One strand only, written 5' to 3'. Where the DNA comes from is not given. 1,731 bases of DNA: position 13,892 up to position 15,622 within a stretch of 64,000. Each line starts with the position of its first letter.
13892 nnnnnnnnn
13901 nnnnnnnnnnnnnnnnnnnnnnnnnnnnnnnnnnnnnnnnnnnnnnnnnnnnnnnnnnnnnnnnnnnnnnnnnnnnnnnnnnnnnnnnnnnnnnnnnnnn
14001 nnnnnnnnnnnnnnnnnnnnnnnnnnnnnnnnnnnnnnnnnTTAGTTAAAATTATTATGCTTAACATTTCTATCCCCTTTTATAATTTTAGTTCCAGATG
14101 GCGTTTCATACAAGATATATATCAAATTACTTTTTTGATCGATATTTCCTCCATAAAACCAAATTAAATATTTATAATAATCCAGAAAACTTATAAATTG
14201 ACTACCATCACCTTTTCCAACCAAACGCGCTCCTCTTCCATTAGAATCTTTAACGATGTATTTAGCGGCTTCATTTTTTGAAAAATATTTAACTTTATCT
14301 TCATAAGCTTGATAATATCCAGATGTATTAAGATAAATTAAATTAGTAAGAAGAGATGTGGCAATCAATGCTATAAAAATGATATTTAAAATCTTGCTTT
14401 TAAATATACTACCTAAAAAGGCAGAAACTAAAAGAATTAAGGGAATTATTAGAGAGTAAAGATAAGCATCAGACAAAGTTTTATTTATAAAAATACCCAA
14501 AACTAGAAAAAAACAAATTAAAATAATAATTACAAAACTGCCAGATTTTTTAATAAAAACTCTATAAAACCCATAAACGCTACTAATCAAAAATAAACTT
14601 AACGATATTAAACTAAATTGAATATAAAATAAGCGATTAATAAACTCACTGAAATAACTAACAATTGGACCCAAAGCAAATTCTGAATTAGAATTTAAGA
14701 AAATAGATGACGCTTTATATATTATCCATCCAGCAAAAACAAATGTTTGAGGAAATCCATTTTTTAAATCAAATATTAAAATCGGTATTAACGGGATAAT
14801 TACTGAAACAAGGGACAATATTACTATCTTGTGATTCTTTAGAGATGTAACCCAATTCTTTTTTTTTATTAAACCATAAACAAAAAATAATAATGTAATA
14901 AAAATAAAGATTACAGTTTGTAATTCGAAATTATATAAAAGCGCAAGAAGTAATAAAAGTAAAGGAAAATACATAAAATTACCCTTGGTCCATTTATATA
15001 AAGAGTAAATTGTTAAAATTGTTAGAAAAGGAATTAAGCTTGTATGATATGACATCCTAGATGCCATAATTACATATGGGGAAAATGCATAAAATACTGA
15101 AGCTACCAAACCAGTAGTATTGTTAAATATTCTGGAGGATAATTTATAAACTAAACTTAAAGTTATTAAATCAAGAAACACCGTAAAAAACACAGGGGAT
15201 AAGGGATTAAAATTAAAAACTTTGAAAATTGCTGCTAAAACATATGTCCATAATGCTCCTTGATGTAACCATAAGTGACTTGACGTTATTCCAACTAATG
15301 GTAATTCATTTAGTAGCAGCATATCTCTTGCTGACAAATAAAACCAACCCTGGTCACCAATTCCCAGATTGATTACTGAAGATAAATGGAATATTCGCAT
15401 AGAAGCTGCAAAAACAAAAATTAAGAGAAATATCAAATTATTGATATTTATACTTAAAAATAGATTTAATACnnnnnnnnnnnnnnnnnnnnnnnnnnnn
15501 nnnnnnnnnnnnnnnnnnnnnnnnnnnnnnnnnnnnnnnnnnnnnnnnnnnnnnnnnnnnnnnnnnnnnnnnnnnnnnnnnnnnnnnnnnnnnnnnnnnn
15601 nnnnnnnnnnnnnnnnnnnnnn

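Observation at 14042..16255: GT2 catalytic domain fused to a about 470-aa polytopic membrane domain (first of two)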

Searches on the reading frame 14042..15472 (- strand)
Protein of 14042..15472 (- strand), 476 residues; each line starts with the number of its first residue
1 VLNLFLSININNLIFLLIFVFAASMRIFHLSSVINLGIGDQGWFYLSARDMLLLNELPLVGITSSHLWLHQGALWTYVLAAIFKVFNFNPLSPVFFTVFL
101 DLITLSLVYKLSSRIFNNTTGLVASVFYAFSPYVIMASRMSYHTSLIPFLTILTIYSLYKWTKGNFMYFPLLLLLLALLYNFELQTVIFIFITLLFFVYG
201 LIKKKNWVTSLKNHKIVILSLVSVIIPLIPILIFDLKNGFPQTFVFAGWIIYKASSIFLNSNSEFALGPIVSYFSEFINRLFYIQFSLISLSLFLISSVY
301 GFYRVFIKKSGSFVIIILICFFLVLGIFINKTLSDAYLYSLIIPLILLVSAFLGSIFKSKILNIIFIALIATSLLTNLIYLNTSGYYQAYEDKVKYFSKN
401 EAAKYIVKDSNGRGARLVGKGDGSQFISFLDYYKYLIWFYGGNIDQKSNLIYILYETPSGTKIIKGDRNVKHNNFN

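Call 19: search_protein_representatives(protein=window:14042-15472:-)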
Query: 476 residues. Proteins with E-value up to 0.001 (for the whole library): 1726; up to 1e-10: 589; up to 1e-30: 164. The best 150 are listed.
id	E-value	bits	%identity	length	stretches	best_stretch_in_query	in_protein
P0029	8.1e-105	368.1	46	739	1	2-465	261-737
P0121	5.8e-86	305.9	34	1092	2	3-363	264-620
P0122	8.3e-86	305.4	40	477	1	15-465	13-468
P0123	8.4e-86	305.4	38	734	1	3-465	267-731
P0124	2.5e-85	303.8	39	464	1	13-458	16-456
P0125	3.0e-85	303.6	38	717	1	2-460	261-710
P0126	2.6e-84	300.5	40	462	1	12-469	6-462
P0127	5.5e-84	299.4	42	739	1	5-459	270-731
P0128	5.7e-83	296.0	40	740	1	13-457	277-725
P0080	2.5e-82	293.9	39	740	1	4-450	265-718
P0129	3.1e-82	293.6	44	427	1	38-457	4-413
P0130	1.8e-81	291.1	40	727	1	6-461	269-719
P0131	2.9e-81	290.4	39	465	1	11-460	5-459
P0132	3.3e-81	290.2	40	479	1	8-461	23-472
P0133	3.4e-81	290.2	41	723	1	5-465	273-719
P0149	4.4e-78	279.9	37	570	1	3-461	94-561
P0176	8.9e-72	259.1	39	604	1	4-448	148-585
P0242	4.3e-41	158.0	32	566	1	4-463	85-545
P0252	3.7e-37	145.0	31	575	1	7-457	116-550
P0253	8.6e-37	143.8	31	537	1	9-456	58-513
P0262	1.5e-34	136.4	31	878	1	12-457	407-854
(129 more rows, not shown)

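Call 22: find_related_loci(query=window:14042-15472:-, collection=genome_contigs, flank=6000)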
Query window:14042-15472:- (476 aa) in genome_contigs; peptide patterns used: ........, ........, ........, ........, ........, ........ (x = any residue, [..] = any of these).
211 stretches matched a pattern; 52 encode a relative of the query (tblastn E <= 1e-3); 52 distinct loci.
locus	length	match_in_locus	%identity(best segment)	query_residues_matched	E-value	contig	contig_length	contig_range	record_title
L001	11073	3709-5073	64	22-476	0e+0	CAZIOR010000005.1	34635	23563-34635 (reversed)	MAG TPA_asm: uncultured Gammaproteobacteria bacterium isolate SRP298887_co1_352 genome assembly, contig: NODE_963_length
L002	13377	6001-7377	38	5-463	2e-96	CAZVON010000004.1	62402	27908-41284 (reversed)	MAG TPA_asm: uncultured Gammaproteobacteria bacterium isolate SRP269290_co3_805 genome assembly, contig: NODE_352_length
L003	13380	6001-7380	41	12-465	2e-95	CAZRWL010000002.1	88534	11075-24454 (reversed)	MAG TPA_asm: uncultured Gammaproteobacteria bacterium isolate SRP269290_co1_1073 genome assembly, contig: NODE_228_lengt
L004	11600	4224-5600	39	1-464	6e-91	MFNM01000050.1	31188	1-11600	MAG: Candidatus Levybacteria bacterium RIFCSPHIGHO2_01_FULL_37_33 rifcsphigho2_01_scaffold_9412, whole genome shotgun se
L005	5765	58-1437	41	8-465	8e-91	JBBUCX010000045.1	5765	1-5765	MAG: Patescibacteria group bacterium isolate H51-bin115_1 H51_bin115_1_000000000045, whole genome shotgun sequence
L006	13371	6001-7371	40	1-449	3e-88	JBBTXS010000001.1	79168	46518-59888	MAG: Patescibacteria group bacterium isolate H51-bin091_1 H51_bin091_1_000000000001, whole genome shotgun sequence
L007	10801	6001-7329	39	25-464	5e-88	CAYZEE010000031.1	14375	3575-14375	MAG TPA_asm: uncultured Gammaproteobacteria bacterium isolate SRP271791_co2_53 genome assembly, contig: NODE_1039_length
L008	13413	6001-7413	36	1-469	1e-87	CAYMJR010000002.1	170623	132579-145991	MAG TPA_asm: uncultured Gammaproteobacteria bacterium isolate SRP272529_co1_137 genome assembly, contig: NODE_51_length_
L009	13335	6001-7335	43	6-441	2e-87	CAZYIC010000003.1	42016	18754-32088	MAG TPA_asm: uncultured Gammaproteobacteria bacterium isolate binchicken_co38_456 genome assembly, contig: NODE_1955_len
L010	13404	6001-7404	38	1-467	9e-87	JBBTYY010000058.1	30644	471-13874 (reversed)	MAG: Patescibacteria group bacterium isolate H52-bin050_1 H52_bin050_1_000000000058, whole genome shotgun sequence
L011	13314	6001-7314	39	26-465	4e-86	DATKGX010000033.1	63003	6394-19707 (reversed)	MAG TPA_asm: Patescibacteria group bacterium isolate SMAG_U14562 k141_62290, whole genome shotgun sequence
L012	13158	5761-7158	40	1-463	8e-86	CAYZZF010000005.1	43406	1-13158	MAG TPA_asm: uncultured Gammaproteobacteria bacterium isolate SRP093762_co1_95 genome assembly, contig: NODE_546_length_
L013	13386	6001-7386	38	6-469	2e-85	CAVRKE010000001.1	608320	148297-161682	MAG: Candidatus Levybacteria bacterium isolate MFD01476.bin.1.95 genome assembly, contig: contig_20563, whole genome sho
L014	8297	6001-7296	37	38-465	2e-84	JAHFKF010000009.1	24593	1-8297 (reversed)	MAG: Candidatus Levyibacteriota bacterium isolate nzgw403 NODE_1180_length_24594_cov_3.162056, whole genome shotgun sequ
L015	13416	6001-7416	38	3-467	2e-84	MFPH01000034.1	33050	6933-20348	MAG: Candidatus Levybacteria bacterium RIFCSPLOWO2_12_FULL_37_14 rifcsplowo2_12_scaffold_2655, whole genome shotgun sequ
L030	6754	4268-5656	38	1-463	5e-80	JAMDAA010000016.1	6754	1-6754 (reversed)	MAG: Patescibacteria group bacterium isolate FK_Sedi_B_Bin.274 NODE_49632_length_6754_cov_22.3588, whole genome shotgun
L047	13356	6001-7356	39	13-457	4e-89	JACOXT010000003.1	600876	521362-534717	MAG: Candidatus Levyibacteriota bacterium isolate NC_groundwater_160_Ag_S-0.1um_36_20 S4_GD2017_2_S1_scaffold_58, whole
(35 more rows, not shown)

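Call 38: predict_structure(alignment_id=A2)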
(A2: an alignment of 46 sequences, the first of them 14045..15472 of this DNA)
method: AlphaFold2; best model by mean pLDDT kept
length: 476 residues; sequences in the alignment: 46
mean_pLDDT: 88.2   pTM: 0.90
mean pLDDT of the five models: 88.2, 87.0, 86.7, 85.8, 85.4
residues with pLDDT >= 90: 307; 70-90: 120; 50-70: 35; < 50: 14
segments of 3 or more residues with pLDDT < 50: 62-65, 473-476
pLDDT, mean of each block of 10 residues (from residue 1): 64 94 92 70 92 81 49 88 96 95 98 97 97 92 93 98 98 96 91 97 97 97 92 81 79 83 81 95 93 97 97 97 93 91 98 91 85 89 68 65 94 93 86 95 93 86 77 43
secondary structure, 60 per line:
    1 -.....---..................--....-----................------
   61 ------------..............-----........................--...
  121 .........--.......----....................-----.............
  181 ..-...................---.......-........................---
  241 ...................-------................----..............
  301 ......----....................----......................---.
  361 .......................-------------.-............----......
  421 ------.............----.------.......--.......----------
elements in order: H2-6 H10-27 H30-33 H39-54 H73-86 H92-115 H118-129 H132-138 H143-162 H168-182 H184-202 H206-212 H214-237 H241-259 H267-282 H287-306 H311-330 H335-356 H360-383 H399-410 E415-420 H427-439 E451-457 E460-466

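Call 40: fold_search(model_id=the predicted structure, library=pdb)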
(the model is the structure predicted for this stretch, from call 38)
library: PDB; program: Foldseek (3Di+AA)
matches with E <= 10: 145; with E <= 0.001: 18
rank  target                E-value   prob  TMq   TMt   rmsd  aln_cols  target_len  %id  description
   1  8age_A                2.0e-05  1.00  0.55  0.42  10.3       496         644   17  Structure of yeast oligosaccharylransferase complex with acceptor peptide bound (released 2022-12-07)
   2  6c26_A                2.1e-05  1.00  0.56  0.43  10.5       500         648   16  The Cryo-EM structure of a eukaryotic oligosaccharyl transferase complex (released 2018-01-31)
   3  6s7o_A                2.2e-05  1.00  0.54  0.40  11.7       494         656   13  Cryo-EM structure of human oligosaccharyltransferase complex OST-A (released 2019-12-18)
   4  8agb_A                4.9e-05  1.00  0.56  0.43  10.1       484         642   18  Structure of yeast oligosaccharylransferase complex with lipid-linked oligosaccharide bound (released 2022-12-07)
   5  9n9j_I                4.9e-05  1.00  0.54  0.38  12.8       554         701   14  Structure of a GRP94 folding intermediate engaged with a CCDC134- and FKBP11-bound secretory translocon (released 2025-11-19)
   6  7oci_F                5.8e-05  1.00  0.56  0.43  10.1       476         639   16  Cryo-EM structure of yeast Ost6p containing oligosaccharyltransferase complex (released 2022-02-16)
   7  8agc_A                6.3e-05  1.00  0.57  0.41  11.1       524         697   15  Structure of yeast oligosaccharylransferase complex with lipid-linked oligosaccharide and non-acceptor peptide bound (released 2022-12-07)
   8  8pn9_A                7.4e-05  1.00  0.54  0.41  11.9       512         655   13  Structure of human oligosaccharyltransferase OST-A complex bound to NGI-1 (released 2024-05-08)
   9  6ftg_5                8.4e-05  1.00  0.52  0.41  11.9       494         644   17  Subtomogram average of OST-containing ribosome-translocon complexes from canine rough microsomal membranes (released 2018-03-21)
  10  8b6l_I                8.8e-05  1.00  0.55  0.40  12.5       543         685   15  Subtomogram average of the human Sec61-TRAP-OSTA-translocon (released 2022-12-07)
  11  6ezn_F                9.1e-05  1.00  0.56  0.43  11.4       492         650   17  Cryo-EM structure of the yeast oligosaccharyltransferase (OST) complex (released 2018-01-17)
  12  3waj                  1.7e-04  1.00  0.54  0.34  12.7       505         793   13  Crystal structure of the Archaeoglobus fulgidus oligosaccharyltransferase (O29867_ARCFU) complex with Zn and sulfate (released 2013-10-30)
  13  7e9s_A                3.0e-04  1.00  0.55  0.33  10.2       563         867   14  Archaeal oligosaccharyltransferase AglB from Archaeoglobus fulgidus in complex with an inhibitory peptide and a dolich (released 2021-09-08)
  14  6gxc_A                3.2e-04  1.00  0.58  0.41   7.5       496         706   14  Bacterial oligosaccharyltransferase PglB in complex with an inhibitory peptide and a reactive lipid-linked oligosaccha (released 2018-11-14)
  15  6s7t_A                3.4e-04  1.00  0.58  0.41  10.0       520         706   13  Cryo-EM structure of human oligosaccharyltransferase complex OST-B (released 2019-12-18)
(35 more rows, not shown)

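Call 59: search_protein_families(library=pfam, proteins=[P0121, P0262, P0149, P0176, P0242, P0252, P0253, L030:758-3463:+, L047:3734-6001:+, P0122], max_evalue=0.001)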
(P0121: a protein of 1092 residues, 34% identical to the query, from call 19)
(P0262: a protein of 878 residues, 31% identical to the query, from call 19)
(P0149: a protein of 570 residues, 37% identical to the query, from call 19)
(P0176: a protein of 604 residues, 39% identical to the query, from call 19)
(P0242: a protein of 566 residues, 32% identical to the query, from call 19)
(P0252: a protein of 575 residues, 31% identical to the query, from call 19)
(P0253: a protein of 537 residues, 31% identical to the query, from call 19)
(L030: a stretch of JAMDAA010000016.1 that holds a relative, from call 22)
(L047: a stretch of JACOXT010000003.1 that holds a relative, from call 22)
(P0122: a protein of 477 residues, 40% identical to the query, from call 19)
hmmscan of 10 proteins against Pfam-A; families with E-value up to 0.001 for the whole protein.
P0121 (1092 aa): 4 families
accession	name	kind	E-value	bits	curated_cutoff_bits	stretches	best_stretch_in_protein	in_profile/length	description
PF00535.33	Glycos_transf_2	-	3.5e-22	79.5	23.3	1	5-187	1-165/168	Glycosyl transferase family 2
PF13641.12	Glyco_tranf_2_3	-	8e-15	55.9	27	1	3-234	2-219/230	Glycosyltransferase like family 2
PF13231.12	PMT_2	-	2e-09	38.3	26.1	1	684-832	4-154/160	Dolichyl-phosphate-mannose-protein mannosyltransferase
PF10111.15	Glyco_tranf_2_2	-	1.1e-08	35.4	27.3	1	23-212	17-202/276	Glycosyltransferase like family 2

P0262 (878 aa): 6 families
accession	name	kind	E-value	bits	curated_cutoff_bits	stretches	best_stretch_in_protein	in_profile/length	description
PF00534.26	Glycos_transf_1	-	1.5e-22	80.4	26.4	1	254-339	83-169/172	Glycosyl transferases group 1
PF13692.12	Glyco_trans_1_4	-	1.2e-15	58.5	27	1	253-328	69-142/142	Glycosyl transferases group 1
PF13231.12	PMT_2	-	2.4e-10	41.3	26.1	1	465-619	2-159/160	Dolichyl-phosphate-mannose-protein mannosyltransferase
PF13439.12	Glyco_transf_4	-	7.9e-10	39.4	28.5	1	11-200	1-169/170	Glycosyltransferase Family 4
PF13524.12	Glyco_trans_1_2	-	1.9e-09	38.1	25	1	253-356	36-142/144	Glycosyl transferase-like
PF20706.3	GT4-conflict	-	2e-05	24.2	26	1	252-302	270-320/385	Family 4 Glycosyltransferase in conflict systems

P0149 (570 aa): 2 families
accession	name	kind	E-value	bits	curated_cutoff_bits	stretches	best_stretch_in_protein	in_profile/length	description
PF13231.12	PMT_2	-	6.9e-09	36.5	26.1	1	166-318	7-157/160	Dolichyl-phosphate-mannose-protein mannosyltransferase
PF02709.20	Glyco_transf_7C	-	0.00022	21.3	23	1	7-52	21-67/78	N-terminal domain of galactosyltransferase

P0176 (604 aa): 1 family
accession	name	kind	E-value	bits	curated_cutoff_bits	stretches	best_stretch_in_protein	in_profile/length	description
PF13231.12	PMT_2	-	6.1e-11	43.2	26.1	1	214-350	2-137/160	Dolichyl-phosphate-mannose-protein mannosyltransferase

P0242 (566 aa): 1 family
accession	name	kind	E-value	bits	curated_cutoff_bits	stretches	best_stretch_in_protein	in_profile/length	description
PF13231.12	PMT_2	-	4.7e-08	33.8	26.1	1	152-303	3-158/160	Dolichyl-phosphate-mannose-protein mannosyltransferase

P0252 (575 aa): 5 families
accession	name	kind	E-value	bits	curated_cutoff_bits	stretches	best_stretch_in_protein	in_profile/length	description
PF13231.12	PMT_2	-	9.4e-06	26.4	26.1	1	183-333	6-156/160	Dolichyl-phosphate-mannose-protein mannosyltransferase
PF13641.12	Glyco_tranf_2_3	-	9.7e-05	22.9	27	1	18-91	154-229/230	Glycosyltransferase like family 2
PF02709.20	Glyco_transf_7C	-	0.00013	22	23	1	22-68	20-67/78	N-terminal domain of galactosyltransferase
PF13632.12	Glyco_trans_2_3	-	0.00038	20.8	27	1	16-158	67-172/198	Glycosyl transferase family group 2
PF10111.15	Glyco_tranf_2_2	-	0.00054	20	27.3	1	24-106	166-235/276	Glycosyltransferase like family 2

P0253 (537 aa): 1 family
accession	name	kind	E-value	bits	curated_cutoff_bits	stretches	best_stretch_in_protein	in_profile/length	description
PF13231.12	PMT_2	-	2.4e-11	44.6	26.1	1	119-269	2-153/160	Dolichyl-phosphate-mannose-protein mannosyltransferase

L030:758-3463:+ (901 aa): 6 families
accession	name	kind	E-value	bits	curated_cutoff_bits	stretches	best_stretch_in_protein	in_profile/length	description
PF00534.26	Glycos_transf_1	-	2.5e-23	82.9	26.4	1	260-350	80-171/172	Glycosyl transferases group 1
PF13692.12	Glyco_trans_1_4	-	9.9e-15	55.5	27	1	253-336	61-141/142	Glycosyl transferases group 1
PF13524.12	Glyco_trans_1_2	-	7.3e-11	42.6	25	1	256-366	30-143/144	Glycosyl transferase-like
PF20706.3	GT4-conflict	-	1.3e-07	31.4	26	1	237-363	247-383/385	Family 4 Glycosyltransferase in conflict systems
PF13231.12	PMT_2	-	5.8e-07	30.3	26.1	1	476-616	16-155/160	Dolichyl-phosphate-mannose-protein mannosyltransferase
PF13439.12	Glyco_transf_4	-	0.00013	22.5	28.5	1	22-210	2-169/170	Glycosyltransferase Family 4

L047:3734-6001:+ (755 aa): 5 families
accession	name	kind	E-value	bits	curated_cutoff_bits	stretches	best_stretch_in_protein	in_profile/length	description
PF00535.33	Glycos_transf_2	-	2.5e-20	73.5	23.3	1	9-193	1-167/168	Glycosyl transferase family 2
PF13641.12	Glyco_tranf_2_3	-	1.6e-11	45.1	27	1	8-237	3-218/230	Glycosyltransferase like family 2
PF10111.15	Glyco_tranf_2_2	-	3.2e-08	33.8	27.3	1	11-228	3-213/276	Glycosyltransferase like family 2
PF13231.12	PMT_2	-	2.6e-06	28.2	26.1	1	330-482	4-156/160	Dolichyl-phosphate-mannose-protein mannosyltransferase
PF13712.12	Glyco_tranf_2_5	-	8.3e-06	26.1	27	1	61-242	32-195/210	Glycosyltransferase like family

P0122 (477 aa): 1 family
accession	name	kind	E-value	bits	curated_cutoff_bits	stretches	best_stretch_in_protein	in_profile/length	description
PF13231.12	PMT_2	-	2.3e-07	31.6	26.1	1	68-226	7-160/160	Dolichyl-phosphate-mannose-protein mannosyltransferase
